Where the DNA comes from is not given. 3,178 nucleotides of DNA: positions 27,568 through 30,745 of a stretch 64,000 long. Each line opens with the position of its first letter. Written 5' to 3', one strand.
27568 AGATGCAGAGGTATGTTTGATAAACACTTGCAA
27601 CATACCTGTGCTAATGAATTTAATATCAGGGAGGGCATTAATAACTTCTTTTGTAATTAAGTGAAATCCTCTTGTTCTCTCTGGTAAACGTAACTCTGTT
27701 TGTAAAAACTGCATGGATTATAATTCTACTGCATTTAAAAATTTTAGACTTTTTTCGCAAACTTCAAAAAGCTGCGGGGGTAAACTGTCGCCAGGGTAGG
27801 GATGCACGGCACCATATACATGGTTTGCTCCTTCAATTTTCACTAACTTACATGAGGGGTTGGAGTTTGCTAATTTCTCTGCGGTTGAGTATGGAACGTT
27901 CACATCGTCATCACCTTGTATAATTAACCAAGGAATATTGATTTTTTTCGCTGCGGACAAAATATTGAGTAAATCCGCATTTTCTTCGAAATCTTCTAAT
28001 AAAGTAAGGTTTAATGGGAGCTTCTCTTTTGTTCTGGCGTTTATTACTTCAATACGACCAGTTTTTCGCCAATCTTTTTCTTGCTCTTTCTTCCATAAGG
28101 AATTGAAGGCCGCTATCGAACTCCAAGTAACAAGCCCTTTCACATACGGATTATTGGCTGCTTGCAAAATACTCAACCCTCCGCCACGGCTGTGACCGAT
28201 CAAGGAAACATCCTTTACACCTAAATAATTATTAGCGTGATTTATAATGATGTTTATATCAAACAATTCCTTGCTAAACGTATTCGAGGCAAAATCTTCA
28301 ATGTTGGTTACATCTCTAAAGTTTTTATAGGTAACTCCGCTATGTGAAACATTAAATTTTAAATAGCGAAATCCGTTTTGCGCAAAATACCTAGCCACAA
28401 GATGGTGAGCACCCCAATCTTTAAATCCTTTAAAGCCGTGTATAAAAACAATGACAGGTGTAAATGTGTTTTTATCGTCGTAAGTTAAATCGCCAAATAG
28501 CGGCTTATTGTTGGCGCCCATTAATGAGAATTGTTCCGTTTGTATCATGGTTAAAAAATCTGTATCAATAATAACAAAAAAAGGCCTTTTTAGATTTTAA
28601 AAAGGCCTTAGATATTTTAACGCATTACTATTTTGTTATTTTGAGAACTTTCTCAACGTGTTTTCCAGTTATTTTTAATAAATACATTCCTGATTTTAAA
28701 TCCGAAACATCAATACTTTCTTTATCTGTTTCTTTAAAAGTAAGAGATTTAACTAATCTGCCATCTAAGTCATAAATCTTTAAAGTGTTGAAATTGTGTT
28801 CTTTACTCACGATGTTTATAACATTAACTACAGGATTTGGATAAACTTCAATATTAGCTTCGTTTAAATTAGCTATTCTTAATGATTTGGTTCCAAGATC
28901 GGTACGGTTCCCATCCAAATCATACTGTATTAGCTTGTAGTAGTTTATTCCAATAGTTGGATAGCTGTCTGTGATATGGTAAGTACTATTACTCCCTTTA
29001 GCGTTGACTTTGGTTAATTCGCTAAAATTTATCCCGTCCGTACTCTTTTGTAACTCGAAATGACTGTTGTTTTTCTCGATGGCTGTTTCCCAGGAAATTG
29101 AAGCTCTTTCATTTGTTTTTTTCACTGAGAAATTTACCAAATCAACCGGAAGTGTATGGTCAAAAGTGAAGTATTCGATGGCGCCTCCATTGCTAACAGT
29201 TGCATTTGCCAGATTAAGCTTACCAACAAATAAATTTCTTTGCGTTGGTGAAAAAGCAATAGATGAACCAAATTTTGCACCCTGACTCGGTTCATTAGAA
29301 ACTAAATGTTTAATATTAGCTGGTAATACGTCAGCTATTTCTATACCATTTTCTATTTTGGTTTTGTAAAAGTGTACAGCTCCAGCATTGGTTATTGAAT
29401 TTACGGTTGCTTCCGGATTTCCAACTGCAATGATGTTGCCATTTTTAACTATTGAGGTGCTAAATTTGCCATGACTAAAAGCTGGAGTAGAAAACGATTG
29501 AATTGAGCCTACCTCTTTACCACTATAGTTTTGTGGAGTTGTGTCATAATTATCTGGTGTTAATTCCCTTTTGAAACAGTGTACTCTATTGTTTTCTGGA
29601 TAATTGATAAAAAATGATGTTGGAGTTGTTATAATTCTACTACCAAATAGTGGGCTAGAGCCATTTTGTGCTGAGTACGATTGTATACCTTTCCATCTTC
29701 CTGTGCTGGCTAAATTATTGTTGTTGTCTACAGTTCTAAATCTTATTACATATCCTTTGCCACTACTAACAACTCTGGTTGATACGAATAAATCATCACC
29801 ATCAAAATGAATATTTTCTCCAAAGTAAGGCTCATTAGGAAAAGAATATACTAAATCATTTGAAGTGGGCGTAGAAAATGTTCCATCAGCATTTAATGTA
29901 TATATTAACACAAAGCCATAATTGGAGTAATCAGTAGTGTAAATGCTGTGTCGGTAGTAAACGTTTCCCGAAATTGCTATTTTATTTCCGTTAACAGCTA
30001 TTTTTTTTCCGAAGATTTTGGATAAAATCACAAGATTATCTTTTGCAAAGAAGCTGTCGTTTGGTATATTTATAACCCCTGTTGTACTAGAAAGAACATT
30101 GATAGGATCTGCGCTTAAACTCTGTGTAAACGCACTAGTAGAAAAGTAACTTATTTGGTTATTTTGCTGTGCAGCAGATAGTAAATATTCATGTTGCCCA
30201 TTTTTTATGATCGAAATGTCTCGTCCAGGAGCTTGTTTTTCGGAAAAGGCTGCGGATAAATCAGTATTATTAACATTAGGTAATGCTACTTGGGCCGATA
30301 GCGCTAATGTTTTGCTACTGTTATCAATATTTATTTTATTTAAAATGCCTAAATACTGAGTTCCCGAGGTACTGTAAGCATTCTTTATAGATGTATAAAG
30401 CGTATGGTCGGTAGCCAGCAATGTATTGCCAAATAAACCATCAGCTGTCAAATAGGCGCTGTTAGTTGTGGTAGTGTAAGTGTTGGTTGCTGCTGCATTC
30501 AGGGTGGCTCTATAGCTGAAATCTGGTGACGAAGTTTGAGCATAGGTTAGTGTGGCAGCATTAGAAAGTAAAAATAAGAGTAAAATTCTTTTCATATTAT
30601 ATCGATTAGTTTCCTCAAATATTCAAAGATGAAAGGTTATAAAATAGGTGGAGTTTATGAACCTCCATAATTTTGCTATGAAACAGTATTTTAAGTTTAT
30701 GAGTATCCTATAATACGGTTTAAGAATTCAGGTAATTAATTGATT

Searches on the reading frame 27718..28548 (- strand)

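Call 94: search_protein_families(library=pfam, proteins=[window:27718-28548:-], max_evalue=0.0001)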
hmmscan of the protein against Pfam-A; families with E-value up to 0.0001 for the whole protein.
window:27718-28548:- (276 aa): 6 families
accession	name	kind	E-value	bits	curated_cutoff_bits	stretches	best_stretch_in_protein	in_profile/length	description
PF00561.26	Abhydrolase_1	-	5.7e-11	43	25.8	1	31-144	1-102/245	alpha/beta hydrolase fold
PF12146.15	Hydrolase_4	-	8e-11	42.1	27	1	32-146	6-111/239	Serine aminopeptidase, S33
PF01738.24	DLH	-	7.1e-08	32.7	21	1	25-144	8-129/217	Dienelactone hydrolase family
PF20434.5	BD-FAE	-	8e-07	29.2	26.8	1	28-228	11-213/215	BD-FAE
PF12697.13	Abhydrolase_6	-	8e-06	27.1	26.3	1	33-247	1-205/217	Alpha/beta hydrolase family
PF00756.26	Esterase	-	2e-05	25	22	1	102-174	106-183/251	Putative esterase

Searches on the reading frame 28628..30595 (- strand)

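Call 94: search_protein_families(library=pfam, proteins=[window:28628-30595:-], max_evalue=0.0001)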
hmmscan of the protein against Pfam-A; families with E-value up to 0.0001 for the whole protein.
window:28628-30595:- (655 aa): 1 family
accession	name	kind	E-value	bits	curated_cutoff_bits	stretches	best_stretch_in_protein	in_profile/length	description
PF18962.6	Por_Secre_tail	-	1.8e-15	57.4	27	1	584-652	1-72/75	Secretion system C-terminal sorting domain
